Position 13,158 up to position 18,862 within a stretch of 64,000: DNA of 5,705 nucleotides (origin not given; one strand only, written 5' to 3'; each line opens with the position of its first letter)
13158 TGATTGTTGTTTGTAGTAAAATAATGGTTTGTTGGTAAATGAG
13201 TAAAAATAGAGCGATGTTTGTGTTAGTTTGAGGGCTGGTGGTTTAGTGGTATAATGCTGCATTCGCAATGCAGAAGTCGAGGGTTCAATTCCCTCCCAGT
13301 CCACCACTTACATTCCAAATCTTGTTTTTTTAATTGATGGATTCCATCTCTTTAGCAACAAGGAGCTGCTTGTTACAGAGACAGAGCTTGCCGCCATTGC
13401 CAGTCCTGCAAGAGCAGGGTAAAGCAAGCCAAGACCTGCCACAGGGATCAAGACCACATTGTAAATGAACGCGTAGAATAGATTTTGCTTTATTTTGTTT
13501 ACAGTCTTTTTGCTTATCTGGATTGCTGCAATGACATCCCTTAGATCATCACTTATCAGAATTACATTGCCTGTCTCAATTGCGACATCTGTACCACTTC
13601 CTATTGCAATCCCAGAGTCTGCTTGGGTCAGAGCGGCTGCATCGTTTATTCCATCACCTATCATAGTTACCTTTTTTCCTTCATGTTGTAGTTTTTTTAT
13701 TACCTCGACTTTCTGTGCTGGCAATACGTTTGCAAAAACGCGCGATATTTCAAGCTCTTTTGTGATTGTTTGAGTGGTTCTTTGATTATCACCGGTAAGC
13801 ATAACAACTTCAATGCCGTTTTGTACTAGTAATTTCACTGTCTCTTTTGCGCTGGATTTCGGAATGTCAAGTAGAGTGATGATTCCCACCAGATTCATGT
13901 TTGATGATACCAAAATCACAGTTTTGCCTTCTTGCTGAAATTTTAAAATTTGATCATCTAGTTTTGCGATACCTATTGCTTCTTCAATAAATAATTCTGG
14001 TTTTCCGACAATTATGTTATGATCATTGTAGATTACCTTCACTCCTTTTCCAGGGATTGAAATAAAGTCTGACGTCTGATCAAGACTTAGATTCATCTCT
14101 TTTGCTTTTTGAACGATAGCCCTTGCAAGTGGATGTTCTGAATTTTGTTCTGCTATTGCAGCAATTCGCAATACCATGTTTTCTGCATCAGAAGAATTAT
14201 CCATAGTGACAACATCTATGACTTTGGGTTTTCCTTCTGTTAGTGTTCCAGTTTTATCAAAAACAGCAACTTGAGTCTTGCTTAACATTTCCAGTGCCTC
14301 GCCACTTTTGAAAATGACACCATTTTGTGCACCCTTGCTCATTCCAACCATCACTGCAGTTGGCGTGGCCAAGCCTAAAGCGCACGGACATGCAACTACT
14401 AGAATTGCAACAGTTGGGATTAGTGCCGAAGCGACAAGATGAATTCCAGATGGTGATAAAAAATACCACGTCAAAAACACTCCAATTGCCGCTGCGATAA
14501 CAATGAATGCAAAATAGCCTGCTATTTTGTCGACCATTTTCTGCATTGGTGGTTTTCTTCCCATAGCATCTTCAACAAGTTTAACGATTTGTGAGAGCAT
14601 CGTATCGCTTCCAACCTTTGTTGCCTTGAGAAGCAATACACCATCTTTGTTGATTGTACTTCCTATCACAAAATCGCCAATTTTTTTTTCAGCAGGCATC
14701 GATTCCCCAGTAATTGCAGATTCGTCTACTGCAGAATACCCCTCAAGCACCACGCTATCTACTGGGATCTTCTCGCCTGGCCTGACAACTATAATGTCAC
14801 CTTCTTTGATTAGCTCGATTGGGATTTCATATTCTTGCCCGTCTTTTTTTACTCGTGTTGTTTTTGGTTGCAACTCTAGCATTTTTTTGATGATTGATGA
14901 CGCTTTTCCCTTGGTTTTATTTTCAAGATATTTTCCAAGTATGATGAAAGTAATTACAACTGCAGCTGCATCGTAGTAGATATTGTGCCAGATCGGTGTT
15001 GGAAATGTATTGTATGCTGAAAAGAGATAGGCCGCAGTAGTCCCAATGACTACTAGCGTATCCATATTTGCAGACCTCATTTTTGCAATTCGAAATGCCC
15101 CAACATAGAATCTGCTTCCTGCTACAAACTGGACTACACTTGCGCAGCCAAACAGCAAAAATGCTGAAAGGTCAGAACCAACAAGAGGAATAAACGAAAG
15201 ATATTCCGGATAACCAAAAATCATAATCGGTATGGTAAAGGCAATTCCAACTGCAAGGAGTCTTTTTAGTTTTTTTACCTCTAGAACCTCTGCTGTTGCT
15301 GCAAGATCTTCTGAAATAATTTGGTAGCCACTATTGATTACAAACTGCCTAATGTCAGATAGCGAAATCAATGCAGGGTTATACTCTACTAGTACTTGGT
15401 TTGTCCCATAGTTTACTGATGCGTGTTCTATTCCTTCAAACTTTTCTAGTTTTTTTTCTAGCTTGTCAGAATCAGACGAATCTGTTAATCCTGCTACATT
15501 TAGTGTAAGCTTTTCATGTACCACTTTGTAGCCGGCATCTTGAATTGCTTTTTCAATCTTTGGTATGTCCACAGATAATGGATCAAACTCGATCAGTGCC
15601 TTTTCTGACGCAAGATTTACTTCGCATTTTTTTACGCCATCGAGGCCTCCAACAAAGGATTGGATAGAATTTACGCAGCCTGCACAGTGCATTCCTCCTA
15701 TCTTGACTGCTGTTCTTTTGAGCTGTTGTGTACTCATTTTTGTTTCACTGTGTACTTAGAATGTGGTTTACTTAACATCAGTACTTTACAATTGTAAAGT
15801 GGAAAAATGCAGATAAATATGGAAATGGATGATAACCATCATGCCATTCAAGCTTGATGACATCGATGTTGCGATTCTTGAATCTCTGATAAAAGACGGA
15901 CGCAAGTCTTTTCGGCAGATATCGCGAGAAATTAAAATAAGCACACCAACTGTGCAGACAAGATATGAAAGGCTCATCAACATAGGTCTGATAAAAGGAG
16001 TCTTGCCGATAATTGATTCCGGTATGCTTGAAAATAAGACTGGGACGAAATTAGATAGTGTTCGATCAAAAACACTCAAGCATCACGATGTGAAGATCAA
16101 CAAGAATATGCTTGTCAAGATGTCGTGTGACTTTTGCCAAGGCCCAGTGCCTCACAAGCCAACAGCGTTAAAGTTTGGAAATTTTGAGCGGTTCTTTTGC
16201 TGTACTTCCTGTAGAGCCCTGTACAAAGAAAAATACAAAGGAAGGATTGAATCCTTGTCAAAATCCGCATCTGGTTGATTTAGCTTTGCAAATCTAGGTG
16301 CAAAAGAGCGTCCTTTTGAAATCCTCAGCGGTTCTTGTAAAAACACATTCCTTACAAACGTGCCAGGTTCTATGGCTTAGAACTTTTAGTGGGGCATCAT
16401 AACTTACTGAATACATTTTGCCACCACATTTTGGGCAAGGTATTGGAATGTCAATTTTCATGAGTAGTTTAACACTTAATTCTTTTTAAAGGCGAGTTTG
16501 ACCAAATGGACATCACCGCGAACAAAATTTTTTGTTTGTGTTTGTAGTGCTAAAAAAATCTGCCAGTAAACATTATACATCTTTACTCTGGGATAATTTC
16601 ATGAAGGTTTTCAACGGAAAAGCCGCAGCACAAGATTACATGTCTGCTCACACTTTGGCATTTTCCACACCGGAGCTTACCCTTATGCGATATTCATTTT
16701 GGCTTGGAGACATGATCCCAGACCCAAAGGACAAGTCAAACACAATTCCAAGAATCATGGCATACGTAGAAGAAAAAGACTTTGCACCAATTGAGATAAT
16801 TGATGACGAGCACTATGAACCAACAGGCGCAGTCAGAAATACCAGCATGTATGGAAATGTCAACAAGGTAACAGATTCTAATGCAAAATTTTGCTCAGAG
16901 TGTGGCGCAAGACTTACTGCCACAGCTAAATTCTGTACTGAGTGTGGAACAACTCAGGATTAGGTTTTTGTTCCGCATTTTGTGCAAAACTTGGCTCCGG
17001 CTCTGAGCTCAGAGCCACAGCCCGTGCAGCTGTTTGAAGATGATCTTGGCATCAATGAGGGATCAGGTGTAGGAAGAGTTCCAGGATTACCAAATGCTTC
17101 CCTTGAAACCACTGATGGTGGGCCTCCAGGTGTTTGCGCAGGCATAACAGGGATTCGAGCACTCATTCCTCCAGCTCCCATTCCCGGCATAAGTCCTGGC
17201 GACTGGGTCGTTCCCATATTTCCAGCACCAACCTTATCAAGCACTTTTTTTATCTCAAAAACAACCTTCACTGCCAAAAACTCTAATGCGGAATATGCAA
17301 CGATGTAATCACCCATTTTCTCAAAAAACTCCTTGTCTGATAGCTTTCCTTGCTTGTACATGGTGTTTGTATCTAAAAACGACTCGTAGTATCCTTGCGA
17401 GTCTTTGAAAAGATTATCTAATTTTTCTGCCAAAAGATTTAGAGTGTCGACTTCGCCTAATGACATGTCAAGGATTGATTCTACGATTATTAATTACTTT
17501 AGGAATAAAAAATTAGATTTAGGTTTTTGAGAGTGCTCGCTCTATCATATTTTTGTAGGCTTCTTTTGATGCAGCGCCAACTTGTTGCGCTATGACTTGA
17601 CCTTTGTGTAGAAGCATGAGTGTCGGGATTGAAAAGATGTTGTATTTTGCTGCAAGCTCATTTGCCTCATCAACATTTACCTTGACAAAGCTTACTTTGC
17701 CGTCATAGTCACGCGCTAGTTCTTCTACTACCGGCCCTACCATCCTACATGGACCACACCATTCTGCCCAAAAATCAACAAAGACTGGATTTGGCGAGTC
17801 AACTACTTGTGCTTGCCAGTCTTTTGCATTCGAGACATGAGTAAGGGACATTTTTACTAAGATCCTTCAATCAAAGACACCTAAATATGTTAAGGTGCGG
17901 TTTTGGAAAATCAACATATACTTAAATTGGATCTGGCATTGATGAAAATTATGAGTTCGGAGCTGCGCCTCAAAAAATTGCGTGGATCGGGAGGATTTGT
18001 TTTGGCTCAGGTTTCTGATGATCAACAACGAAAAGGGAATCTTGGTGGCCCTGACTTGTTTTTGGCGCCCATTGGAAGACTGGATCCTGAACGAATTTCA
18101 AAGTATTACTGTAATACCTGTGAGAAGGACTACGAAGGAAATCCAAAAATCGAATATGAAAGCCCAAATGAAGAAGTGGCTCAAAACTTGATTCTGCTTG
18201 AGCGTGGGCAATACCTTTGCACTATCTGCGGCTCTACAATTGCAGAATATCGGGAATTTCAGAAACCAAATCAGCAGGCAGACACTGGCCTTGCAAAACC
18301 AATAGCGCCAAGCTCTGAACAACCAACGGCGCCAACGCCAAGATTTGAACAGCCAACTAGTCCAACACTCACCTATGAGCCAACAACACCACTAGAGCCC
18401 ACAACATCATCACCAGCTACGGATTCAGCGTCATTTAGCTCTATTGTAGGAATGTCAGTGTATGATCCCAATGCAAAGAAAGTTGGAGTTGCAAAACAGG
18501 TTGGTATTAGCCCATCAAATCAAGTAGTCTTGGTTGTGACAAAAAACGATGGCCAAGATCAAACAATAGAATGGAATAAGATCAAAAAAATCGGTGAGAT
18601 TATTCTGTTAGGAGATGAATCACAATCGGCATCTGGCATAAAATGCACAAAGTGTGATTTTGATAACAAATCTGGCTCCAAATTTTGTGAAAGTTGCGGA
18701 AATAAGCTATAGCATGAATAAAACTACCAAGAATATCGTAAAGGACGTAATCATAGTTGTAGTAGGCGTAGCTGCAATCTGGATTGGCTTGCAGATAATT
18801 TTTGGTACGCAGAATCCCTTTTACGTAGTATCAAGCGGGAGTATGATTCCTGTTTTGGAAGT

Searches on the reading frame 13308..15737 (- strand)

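Call 62: search_protein_families(library=pfam, proteins=[window:13308-15737:-], max_evalue=0.001)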
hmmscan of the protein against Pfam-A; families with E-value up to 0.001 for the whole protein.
window:13308-15737:- (809 aa): 5 families
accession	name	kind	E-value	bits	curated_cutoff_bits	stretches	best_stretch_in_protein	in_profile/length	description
PF00122.25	E1-E2_ATPase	-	1.7e-57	194.3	28.1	1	288-471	1-180/181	E1-E2 ATPase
PF00702.32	Hydrolase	-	9.7e-34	117.9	26.4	1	490-707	3-191/191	haloacid dehalogenase-like hydrolase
PF00403.32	HMA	-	5.1e-27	94.5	24.8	2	11-71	2-62/62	Heavy-metal-associated domain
PF08282.18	Hydrolase_3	-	2.3e-06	28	20.9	1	679-730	195-246/255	haloacid dehalogenase-like hydrolase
PF19991.5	HMA_2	-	0.00055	20.4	30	0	87-126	29-68/154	Heavy metal associated domain 2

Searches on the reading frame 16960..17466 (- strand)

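Call 62: search_protein_families(library=pfam, proteins=[window:16960-17466:-], max_evalue=0.001)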
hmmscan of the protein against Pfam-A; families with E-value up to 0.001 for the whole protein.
window:16960-17466:- (168 aa): 3 families
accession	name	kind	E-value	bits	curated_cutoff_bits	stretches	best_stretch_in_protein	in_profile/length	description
PF13240.11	Zn_Ribbon_1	-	1.1e-06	28.7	25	1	147-167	2-22/23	zinc-ribbon domain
PF13248.11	Zn_ribbon_3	-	0.00023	20.9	27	1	145-167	3-25/26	zinc-ribbon domain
PF12773.13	DZR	-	0.00032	21.2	27.3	1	147-166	1-20/45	Double zinc ribbon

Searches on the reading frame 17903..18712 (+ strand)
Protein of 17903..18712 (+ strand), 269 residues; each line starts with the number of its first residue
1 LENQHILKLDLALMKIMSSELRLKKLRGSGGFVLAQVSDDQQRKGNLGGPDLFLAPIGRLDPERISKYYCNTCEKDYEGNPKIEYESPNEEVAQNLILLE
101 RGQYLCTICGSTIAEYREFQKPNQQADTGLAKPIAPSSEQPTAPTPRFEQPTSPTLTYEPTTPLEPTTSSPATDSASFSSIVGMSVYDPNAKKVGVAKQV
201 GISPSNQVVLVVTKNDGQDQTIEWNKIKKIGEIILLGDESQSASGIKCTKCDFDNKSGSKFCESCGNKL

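Call 62: search_protein_families(library=pfam, proteins=[window:17903-18712:+], max_evalue=0.001)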
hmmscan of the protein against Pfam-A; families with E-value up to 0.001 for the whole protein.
window:17903-18712:+ (269 aa): 1 family
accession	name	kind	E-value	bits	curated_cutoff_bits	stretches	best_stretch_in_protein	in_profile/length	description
PF05239.21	PRC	-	5.7e-05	23.5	21.2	1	177-235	5-70/78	PRC-barrel domain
